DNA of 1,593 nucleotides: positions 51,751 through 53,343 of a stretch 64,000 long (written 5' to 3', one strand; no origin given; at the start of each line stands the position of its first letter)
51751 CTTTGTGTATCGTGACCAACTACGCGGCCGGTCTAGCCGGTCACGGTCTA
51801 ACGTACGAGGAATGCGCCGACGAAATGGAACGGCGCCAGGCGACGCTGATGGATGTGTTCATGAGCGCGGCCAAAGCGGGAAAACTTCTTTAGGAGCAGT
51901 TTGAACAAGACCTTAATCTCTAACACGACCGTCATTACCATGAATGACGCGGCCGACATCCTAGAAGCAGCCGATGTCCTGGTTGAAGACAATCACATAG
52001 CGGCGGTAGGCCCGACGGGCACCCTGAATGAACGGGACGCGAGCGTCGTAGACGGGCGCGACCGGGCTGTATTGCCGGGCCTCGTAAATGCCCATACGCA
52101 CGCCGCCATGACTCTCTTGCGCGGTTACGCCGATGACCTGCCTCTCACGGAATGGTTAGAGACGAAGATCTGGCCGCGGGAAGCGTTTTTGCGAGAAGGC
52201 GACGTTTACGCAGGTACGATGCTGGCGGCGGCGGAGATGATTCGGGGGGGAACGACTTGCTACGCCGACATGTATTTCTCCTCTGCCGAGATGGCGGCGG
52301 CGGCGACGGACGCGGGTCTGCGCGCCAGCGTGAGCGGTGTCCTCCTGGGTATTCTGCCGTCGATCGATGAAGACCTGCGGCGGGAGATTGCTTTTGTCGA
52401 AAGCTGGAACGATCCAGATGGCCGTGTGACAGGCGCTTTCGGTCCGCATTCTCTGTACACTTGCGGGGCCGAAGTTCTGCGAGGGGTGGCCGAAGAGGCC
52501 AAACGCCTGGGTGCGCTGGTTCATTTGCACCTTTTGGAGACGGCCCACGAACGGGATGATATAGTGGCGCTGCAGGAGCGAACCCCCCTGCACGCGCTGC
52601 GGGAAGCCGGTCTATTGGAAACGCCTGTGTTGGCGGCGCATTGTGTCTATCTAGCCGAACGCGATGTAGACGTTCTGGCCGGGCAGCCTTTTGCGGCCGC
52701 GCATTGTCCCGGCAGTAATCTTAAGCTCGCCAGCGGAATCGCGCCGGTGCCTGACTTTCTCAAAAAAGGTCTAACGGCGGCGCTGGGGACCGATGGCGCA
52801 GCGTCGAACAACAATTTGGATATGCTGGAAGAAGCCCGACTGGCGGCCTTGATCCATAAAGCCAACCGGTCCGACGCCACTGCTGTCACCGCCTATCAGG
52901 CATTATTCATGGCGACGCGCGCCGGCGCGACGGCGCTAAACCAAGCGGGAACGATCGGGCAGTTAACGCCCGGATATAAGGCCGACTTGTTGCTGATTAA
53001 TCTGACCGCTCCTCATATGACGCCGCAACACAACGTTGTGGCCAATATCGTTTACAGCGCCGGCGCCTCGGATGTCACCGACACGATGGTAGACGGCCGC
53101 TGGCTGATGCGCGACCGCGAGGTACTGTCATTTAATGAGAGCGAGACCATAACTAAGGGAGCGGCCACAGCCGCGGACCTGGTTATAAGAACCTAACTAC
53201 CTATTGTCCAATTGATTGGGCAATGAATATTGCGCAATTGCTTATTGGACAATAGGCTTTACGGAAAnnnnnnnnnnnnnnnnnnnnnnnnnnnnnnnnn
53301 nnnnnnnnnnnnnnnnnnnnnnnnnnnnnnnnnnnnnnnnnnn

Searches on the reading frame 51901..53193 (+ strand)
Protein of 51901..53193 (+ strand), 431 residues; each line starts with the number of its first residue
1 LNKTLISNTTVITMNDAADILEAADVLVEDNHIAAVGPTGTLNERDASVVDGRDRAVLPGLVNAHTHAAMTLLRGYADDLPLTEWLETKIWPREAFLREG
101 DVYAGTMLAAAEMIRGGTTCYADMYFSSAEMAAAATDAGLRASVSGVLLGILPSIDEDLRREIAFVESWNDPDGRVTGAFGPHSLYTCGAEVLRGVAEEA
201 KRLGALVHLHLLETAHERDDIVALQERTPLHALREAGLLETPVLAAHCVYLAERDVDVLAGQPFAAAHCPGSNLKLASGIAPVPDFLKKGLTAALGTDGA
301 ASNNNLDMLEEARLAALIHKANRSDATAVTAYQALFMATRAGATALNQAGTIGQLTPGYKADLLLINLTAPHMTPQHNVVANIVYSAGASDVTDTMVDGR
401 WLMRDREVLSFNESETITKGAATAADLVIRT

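Call 68: search_protein_families(library=pfam, proteins=[window:51901-53193:+], max_evalue=0.000001)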
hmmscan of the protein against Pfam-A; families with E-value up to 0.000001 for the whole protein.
window:51901-53193:+ (431 aa): 2 families
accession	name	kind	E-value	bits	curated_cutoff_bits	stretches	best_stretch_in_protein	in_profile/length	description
PF01979.26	Amidohydro_1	-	1.6e-67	228.7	25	1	57-401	2-344/345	Amidohydrolase family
PF07969.17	Amidohydro_3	-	1.9e-14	54.4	29.7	1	191-400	262-469/472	Amidohydrolase family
